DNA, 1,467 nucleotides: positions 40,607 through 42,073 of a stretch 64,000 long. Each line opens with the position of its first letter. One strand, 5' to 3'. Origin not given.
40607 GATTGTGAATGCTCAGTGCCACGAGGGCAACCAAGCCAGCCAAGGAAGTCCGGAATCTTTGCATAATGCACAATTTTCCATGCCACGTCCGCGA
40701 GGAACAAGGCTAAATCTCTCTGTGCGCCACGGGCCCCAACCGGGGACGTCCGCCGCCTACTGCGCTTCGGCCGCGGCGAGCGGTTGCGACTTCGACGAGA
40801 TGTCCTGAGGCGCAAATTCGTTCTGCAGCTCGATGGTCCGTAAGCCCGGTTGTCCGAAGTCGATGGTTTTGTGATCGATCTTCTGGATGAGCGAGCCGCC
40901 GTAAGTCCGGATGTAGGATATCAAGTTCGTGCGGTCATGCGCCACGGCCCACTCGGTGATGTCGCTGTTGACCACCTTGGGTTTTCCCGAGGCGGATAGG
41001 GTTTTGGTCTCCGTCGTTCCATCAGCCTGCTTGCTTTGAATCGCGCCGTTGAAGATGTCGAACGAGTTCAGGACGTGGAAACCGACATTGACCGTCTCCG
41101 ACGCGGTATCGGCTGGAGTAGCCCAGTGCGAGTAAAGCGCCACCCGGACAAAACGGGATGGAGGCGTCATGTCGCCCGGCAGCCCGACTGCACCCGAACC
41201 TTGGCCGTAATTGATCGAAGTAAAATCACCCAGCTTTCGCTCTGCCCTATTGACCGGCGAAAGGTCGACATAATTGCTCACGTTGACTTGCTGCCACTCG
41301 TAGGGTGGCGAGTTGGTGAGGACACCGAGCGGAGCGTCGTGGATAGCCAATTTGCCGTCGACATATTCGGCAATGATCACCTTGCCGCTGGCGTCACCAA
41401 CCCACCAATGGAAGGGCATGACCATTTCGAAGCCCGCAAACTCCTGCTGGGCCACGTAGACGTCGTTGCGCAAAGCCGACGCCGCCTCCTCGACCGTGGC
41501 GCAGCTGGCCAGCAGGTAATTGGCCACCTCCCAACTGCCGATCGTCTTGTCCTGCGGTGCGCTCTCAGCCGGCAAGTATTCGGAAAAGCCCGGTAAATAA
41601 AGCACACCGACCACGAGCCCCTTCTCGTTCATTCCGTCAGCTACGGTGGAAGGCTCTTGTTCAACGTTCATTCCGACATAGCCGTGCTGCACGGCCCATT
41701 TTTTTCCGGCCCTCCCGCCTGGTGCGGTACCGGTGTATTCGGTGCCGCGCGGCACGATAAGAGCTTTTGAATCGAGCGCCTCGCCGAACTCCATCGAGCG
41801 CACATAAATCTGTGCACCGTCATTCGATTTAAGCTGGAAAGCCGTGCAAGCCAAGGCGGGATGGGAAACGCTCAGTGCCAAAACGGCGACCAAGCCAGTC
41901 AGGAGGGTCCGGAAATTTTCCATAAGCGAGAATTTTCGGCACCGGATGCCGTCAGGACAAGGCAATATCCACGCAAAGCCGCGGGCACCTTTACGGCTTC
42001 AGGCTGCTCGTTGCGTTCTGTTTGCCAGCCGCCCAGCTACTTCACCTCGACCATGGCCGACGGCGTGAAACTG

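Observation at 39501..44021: Outer-membrane barrel gene followed by three tandem secreted choloylglycine-hydrolase-family paralogues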

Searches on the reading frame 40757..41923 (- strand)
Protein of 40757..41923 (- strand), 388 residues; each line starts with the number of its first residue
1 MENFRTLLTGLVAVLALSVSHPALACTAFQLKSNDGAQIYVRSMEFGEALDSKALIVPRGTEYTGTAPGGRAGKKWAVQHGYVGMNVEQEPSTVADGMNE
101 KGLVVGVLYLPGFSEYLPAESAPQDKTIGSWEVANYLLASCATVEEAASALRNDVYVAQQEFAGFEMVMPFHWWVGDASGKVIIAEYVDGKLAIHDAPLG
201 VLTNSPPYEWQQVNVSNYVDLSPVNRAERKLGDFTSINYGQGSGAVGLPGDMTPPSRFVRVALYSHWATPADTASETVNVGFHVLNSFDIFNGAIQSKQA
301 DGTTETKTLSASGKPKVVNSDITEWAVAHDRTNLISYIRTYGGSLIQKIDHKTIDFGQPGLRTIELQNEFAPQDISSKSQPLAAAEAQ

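Call 4: search_protein_families(library=ncbifam, proteins=[window:40757-41923:-], max_evalue=0.01)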
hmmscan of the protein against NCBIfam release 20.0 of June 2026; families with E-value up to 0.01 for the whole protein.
window:40757-41923:- (388 aa): 3 families
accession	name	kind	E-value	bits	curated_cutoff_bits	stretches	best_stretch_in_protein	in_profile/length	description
NF058572.1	PenVAmdYxeL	equivalog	8.4e-57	192.8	600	1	26-301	2-271/328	penicillin V amidase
NF038245.1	bile_salt_hydro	equivalog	1.7e-53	181.9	350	1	26-306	2-273/314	choloylglycine hydrolase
NF040521.1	C45_proenzyme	subfamily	2.6e-09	36.9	85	1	20-209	80-242/313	C45 family autoproteolytic acyltransferase/hydrolase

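Call 5: search_protein_families(library=pfam, proteins=[window:40757-41923:-], max_evalue=0.01)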
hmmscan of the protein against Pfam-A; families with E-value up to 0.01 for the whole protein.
window:40757-41923:- (388 aa): 2 families
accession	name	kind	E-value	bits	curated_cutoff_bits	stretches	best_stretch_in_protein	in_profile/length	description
PF02275.23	CBAH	-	1.8e-59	202.4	20.4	1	26-301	1-272/316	Linear amide C-N hydrolases, choloylglycine hydrolase family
PF03417.21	AAT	-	5e-05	23.5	23.2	1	80-166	31-98/225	Acyl-coenzyme A:6-aminopenicillanic acid acyl-transferase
